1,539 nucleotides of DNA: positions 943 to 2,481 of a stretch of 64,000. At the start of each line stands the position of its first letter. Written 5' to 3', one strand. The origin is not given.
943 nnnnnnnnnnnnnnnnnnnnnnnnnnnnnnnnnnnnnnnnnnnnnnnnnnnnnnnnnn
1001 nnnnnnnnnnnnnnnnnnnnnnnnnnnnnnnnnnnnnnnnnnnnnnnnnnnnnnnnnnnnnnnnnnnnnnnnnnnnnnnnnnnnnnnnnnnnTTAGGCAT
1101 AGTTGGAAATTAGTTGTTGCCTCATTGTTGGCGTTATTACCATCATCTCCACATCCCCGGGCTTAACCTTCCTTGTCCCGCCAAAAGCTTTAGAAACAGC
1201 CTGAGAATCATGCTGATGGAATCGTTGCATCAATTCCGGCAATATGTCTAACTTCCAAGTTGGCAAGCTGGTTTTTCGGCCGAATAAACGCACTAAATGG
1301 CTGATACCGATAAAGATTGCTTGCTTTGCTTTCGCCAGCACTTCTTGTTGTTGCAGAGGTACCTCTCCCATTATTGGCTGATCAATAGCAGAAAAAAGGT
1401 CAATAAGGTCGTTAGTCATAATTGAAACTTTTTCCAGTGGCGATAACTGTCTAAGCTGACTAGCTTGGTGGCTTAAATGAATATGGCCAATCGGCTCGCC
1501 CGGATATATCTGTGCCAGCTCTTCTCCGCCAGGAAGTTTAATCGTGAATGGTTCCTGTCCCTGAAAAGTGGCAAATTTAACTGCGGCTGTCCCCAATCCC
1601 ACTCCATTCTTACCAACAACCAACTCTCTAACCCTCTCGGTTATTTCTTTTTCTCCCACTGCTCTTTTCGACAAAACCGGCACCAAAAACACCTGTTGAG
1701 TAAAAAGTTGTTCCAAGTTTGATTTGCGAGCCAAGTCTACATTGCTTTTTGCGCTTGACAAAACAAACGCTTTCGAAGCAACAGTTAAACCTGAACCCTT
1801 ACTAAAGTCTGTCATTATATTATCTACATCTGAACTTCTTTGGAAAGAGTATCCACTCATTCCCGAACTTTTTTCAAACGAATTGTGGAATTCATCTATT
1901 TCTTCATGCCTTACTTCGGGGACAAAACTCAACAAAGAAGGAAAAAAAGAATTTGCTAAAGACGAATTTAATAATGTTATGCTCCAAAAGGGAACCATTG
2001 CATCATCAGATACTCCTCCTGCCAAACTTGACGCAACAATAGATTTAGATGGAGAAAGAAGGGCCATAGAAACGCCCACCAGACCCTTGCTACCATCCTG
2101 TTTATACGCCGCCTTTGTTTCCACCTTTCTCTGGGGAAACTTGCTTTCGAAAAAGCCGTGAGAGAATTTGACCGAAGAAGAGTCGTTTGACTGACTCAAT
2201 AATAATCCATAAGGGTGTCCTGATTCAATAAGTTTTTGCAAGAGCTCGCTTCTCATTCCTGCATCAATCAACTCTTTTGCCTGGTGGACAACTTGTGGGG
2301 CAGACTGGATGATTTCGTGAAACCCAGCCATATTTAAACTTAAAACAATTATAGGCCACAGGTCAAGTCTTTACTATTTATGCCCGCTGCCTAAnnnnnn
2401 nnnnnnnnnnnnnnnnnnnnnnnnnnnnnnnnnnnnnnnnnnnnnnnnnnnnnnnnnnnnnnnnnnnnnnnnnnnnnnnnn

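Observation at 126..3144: Recently duplicated tandem paralog pair of unknown proteins plus an orphan gene in the slot immediately downstream of dnaA-dnaN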

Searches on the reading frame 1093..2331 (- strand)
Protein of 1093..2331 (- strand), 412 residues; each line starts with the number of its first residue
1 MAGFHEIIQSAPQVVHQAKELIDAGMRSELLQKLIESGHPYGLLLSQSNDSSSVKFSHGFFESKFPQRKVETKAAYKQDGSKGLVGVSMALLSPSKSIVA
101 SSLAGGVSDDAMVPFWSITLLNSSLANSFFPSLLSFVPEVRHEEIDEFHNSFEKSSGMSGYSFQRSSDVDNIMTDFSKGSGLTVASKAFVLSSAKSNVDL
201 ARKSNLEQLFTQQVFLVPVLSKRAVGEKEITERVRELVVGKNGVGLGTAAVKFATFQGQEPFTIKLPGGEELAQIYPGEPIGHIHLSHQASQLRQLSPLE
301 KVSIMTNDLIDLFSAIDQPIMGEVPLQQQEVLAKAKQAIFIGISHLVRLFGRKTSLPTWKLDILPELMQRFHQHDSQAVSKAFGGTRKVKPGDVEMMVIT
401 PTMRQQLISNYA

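Call 4: search_protein_families(library=pfam, proteins=[window:1093-2331:-], max_evalue=1)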
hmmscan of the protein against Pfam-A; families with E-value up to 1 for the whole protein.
window:1093-2331:- (412 aa): 0 families

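Call 6: search_protein_families(library=ncbifam, proteins=[window:1093-2331:-], max_evalue=1)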
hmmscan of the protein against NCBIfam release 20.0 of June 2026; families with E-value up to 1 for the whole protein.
window:1093-2331:- (412 aa): 1 family
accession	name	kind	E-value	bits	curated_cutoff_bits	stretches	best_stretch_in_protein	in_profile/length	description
NF005520.0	PRK07157.1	equivalog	0.01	15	561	1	130-180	243-292/400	acetate kinase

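Call 7: search_protein_families(library=phrogs, proteins=[window:1093-2331:-], max_evalue=1)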
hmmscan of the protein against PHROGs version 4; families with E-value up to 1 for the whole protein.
window:1093-2331:- (412 aa): 1 family
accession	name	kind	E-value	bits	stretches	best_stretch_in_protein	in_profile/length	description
phrog_26552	-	unknown function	0.12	12.9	1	248-283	67-102/206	-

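Call 8: find_homologous_proteins(query=window:1093-2331:-)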
Query window:1093-2331:- (412 aa): 36 proteins with E <= 0.001 among 7574 candidates.
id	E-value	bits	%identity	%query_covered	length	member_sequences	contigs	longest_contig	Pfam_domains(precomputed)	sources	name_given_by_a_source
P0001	5.5e-264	893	100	100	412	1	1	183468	-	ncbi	ncbi:MAG: hypothetical protein V1810_00920 [Candidatus Beckwithbacteria bacterium]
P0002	2.3e-146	506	61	98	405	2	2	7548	-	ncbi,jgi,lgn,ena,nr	ncbi:hypothetical protein KKE48_03650 [Patescibacteria group bacterium]|nr:hypothetical protein [Pat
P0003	4.0e-130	452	55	100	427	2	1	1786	-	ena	-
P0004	2.9e-123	430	53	99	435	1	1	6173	-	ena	-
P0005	2.0e-119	417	56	100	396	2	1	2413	-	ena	-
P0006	4.7e-119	416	56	100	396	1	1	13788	-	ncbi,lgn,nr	ncbi:hypothetical protein KKE75_02775 [Patescibacteria group bacterium]|nr:hypothetical protein [Pat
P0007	9.3e-119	415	54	100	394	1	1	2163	-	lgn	-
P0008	5.5e-106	373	47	99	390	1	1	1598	-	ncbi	-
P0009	9.4e-99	349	47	98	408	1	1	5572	-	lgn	-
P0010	1.8e-96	342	46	98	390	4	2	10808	-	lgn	-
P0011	4.9e-95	337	48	98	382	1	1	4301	-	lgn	-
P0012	8.8e-94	333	45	99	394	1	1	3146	-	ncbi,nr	ncbi:hypothetical protein KKH13_00445 [Patescibacteria group bacterium]|nr:hypothetical protein [Pat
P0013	5.9e-83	297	45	84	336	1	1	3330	-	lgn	-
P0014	1.7e-81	292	43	98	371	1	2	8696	-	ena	-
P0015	3.0e-81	292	60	52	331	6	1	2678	-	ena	-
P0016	3.0e-78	282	42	98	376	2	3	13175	-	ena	-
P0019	3.1e-75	272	42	98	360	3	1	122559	-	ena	-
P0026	7.0e-62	228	51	48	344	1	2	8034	-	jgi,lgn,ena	-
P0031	1.0e-58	217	52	44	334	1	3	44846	-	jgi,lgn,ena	-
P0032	1.2e-56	211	35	100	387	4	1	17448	-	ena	-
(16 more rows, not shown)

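Call 13: search_solved_structures(query=A1, max_evalue=10)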
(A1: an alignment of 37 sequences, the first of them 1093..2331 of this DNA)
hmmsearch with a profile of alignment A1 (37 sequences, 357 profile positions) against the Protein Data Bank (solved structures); distinct sequences matched with E-value up to 10: 1.
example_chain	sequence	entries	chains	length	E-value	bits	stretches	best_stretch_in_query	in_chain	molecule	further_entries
8qyv_P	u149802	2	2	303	1.3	11.8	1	91-179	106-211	SWR1-complex protein 5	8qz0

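Call 15: find_encoding_contigs(protein=P0019, flank=10000, max_places=3)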
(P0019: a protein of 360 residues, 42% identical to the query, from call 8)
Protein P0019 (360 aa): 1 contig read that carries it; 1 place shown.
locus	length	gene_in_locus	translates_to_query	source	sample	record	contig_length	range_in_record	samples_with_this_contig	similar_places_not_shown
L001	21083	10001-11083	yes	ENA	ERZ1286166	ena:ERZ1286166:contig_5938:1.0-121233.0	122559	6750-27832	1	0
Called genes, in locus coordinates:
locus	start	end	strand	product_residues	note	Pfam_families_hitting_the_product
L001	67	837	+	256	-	PF09903:DUF2130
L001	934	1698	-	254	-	PF02779:Transket_pyr, PF02780:Transketolase_C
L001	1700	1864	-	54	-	PF02779:Transket_pyr (weak)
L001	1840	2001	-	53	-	-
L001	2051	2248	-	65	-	-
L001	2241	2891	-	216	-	PF00456:Transketolase_N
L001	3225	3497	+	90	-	-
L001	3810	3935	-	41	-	-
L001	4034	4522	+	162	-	-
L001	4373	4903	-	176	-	-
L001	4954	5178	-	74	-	-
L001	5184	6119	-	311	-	PF10502:Peptidase_S26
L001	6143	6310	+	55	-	-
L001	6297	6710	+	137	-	-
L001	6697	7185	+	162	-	PF00565:SNase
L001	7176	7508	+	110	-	-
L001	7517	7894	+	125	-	-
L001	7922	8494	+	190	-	-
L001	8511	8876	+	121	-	-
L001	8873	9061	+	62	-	-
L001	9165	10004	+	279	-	-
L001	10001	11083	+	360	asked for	-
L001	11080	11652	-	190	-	PF10026:DUF2268, PF25594:GldB_lipo (weak)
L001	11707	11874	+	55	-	-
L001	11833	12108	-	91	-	-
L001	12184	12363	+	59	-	PF20582:UPF0758_N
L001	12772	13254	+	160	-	PF00145:DNA_methylase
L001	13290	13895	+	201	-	PF00145:DNA_methylase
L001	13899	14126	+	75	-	-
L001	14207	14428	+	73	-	-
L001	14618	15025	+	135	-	PF20731:RE_NgoFVII_C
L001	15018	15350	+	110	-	PF03852:Vsr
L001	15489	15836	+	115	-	PF19614:DUF6119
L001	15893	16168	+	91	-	PF19614:DUF6119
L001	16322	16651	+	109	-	PF19614:DUF6119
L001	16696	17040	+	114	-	PF19614:DUF6119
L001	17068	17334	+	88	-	-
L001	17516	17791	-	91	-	-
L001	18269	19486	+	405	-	PF01610:DDE_Tnp_ISL3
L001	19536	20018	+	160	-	PF00239:Resolvase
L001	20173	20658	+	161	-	PF07508:Recombinase (weak), PF13408:Zn_ribbon_recom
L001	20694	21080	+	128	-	-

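Call 16: find_encoding_contigs(protein=P0031, flank=10000, max_places=3)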
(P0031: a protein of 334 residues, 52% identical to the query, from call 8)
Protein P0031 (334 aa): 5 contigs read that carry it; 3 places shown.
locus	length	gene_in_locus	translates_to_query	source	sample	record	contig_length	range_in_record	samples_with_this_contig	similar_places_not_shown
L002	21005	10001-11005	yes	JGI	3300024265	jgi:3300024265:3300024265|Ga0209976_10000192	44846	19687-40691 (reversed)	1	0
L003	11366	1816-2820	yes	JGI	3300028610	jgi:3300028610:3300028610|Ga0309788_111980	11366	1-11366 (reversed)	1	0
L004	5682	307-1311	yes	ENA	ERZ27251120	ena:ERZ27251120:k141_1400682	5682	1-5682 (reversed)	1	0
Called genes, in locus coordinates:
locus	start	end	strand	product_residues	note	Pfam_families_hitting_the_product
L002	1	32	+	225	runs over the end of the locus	PF10531:SLBB, PF12836:HHH_3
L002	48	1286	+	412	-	PF03772:Competence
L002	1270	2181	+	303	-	PF25281:MBL_MAP1B (weak), PF00753:Lactamase_B, PF12706:Lactamase_B_2 (weak)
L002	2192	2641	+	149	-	-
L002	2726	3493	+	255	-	PF20803:PaaX_M, PF08223:PaaX_C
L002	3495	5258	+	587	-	PF03485:Arg_tRNA_synt_N, PF00750:tRNA-synt_1d, PF05746:DALR_1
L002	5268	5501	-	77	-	-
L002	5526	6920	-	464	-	PF04932:Wzy_C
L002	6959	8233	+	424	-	PF00675:Peptidase_M16, PF05193:Peptidase_M16_C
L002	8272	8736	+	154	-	PF00334:NDK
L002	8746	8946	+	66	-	-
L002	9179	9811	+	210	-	-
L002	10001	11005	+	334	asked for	-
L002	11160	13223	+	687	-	PF12385:Peptidase_C70 (weak)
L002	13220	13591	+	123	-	-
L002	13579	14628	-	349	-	PF00814:TsaD, PF22521:HypF_C_2 (faint)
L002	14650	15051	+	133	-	PF11969:DcpS_C, PF01230:HIT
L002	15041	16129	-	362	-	PF01300:Sua5_yciO_yrdC, PF02367:TsaE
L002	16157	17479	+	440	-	-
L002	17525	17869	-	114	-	PF00903:Glyoxalase, PF12681:Glyoxalase_2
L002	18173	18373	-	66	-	-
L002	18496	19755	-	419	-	PF08308:PEGA, PF07676:PD40 (faint)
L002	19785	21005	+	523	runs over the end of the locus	-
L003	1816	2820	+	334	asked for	-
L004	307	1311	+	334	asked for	-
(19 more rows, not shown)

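Call 17: find_encoding_contigs(protein=P0032, flank=10000, max_places=3)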
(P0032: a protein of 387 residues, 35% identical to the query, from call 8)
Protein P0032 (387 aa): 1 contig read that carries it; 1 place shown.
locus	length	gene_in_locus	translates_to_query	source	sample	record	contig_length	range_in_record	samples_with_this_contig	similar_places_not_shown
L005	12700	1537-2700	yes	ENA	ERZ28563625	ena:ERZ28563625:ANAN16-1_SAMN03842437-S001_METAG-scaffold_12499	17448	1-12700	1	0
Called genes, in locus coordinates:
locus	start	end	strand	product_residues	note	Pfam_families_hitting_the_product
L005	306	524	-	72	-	-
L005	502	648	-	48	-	-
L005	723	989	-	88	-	-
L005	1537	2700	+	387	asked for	-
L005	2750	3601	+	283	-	PF13432:TPR_16 (faint), PF24885:TPR_NPHP3 (faint), PF13431:TPR_17 (faint), PF00515:TPR_1 (faint), PF07719:TPR_2 (faint), PF13424:TPR_12, PF17874:TPR_MalT, PF13424:TPR_12, +6 more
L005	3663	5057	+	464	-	-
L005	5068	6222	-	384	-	-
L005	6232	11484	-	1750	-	-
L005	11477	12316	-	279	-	-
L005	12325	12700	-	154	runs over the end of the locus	PF05168:HEPN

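Call 20: find_encoding_contigs(protein=P0001, flank=10000, max_places=3)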
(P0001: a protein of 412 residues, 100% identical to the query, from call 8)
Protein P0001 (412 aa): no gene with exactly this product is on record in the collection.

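Call 21: find_encoding_contigs(protein=P0026, flank=10000, max_places=3)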
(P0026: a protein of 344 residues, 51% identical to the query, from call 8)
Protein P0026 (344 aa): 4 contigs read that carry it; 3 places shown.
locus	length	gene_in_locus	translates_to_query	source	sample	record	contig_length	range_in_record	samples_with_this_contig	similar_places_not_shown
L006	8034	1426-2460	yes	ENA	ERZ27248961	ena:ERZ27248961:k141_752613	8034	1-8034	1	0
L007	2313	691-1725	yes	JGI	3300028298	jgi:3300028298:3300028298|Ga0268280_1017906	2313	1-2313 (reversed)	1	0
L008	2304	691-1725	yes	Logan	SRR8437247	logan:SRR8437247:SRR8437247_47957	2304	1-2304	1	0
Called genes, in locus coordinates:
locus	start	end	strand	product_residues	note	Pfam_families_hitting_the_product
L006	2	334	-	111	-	?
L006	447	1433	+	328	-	-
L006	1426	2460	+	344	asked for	-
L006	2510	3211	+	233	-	PF00565:SNase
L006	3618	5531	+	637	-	PF12564:TypeIII_RM_meth, PF01555:N6_N4_Mtase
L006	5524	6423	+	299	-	PF10987:DUF2806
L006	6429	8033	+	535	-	?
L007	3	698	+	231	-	?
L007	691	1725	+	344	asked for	-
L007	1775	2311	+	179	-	?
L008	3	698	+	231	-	?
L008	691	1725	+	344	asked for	-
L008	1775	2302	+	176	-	?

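Call 22: predict_structure(alignment_id=A1)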
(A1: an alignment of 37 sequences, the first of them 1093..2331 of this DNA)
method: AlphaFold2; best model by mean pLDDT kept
length: 412 residues; sequences in the alignment: 37
mean_pLDDT: 67.2   pTM: 0.54
mean pLDDT of the five models: 67.2, 67.1, 64.5, 64.2, 62.9
residues with pLDDT >= 90: 152; 70-90: 53; 50-70: 61; < 50: 146
segments of 3 or more residues with pLDDT < 50: 1-12, 52-179
pLDDT, mean of each block of 10 residues (from residue 1): 40 51 73 94 82 39 32 31 30 31 34 43 42 38 33 32 33 46 63 65 56 52 51 84 95 94 95 97 86 85 91 94 88 97 92 94 92 92 90 96 96 84
secondary structure, 60 per line:
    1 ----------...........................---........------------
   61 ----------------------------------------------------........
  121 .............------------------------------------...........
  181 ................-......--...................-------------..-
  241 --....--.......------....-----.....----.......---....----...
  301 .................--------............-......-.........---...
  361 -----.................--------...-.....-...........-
elements in order: H11-37 H41-48 H113-133 H170-196 H198-203 H206-224 E243-246 E249-255 E262-265 E271-275 E280-286 H290-293 H298-317 H326-337 E339-344 H346-354 E358-360 H366-382 E395-399 H401-411

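Call 24: search_protein_representatives(alignment_id=A1)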
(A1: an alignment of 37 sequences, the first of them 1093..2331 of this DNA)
Query: 37 sequences, 357 profile positions. Proteins with E-value up to 0.001 (for the whole library): 62; up to 1e-10: 49; up to 1e-30: 37. The best 62 are listed.
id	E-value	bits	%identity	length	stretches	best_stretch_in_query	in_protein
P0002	4.8e-146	503.4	-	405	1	1-356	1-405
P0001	5.0e-136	470.5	-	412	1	3-356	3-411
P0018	3.6e-130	451.2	-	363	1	1-355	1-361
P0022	2.1e-123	428.9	-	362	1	1-356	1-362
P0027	5.7e-121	420.9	-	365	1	1-355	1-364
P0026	2.1e-116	405.9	-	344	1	1-354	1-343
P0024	9.2e-115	400.5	-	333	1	42-354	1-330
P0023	2.0e-112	392.8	-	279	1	99-355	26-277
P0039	4.2e-101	355.6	-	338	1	1-356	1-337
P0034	2.5e-100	353.0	-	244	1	120-356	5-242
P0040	9.5e-98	344.5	-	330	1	1-356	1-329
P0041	8.1e-96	338.2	-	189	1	173-355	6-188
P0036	4.2e-95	335.8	-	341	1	36-356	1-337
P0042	8.2e-94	331.6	-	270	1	110-356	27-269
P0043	1.8e-91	323.9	-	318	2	168-355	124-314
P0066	3.9e-27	112.3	-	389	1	25-351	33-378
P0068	7.9e-24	101.4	-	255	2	166-355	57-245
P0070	2.3e-17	80.2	-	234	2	248-350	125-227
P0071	3.6e-17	79.5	-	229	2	180-342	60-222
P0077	3.8e-11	59.7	-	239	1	199-337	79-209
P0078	1.1e-08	51.6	-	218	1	197-330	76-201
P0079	2.5e-08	50.4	-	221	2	186-338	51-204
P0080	6.4e-08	49.0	-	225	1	205-340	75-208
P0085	2.8e-06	43.7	-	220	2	199-346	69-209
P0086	1.1e-05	41.8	-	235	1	196-341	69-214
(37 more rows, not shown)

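Call 25: search_protein_families(library=pfam, proteins=[P0066, P0068, P0070, P0071, P0077, P0078, P0079, P0080, P0085, P0086], max_evalue=0.1)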
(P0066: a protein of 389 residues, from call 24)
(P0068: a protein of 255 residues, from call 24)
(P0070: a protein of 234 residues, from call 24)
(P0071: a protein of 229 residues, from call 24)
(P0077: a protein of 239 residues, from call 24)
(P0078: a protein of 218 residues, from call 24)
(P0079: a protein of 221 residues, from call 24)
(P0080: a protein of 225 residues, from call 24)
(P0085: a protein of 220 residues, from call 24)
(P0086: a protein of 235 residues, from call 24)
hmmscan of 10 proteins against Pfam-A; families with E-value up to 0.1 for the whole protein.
P0066 (389 aa): 0 families

P0068 (255 aa): 0 families

P0070 (234 aa): 0 families

P0071 (229 aa): 0 families

P0077 (239 aa): 0 families

P0078 (218 aa): 0 families

P0079 (221 aa): 0 families

P0080 (225 aa): 0 families

P0085 (220 aa): 2 families
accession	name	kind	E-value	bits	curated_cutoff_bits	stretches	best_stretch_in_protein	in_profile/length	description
PF14399.12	BtrH_N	-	0.053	14.2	29.7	0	4-55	59-110/134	Butirosin biosynthesis protein H, N-terminal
PF25675.1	Phage_nozzle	-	0.085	11.4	27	1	38-138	412-510/794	Bacteriophage nozzle protein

P0086 (235 aa): 0 families
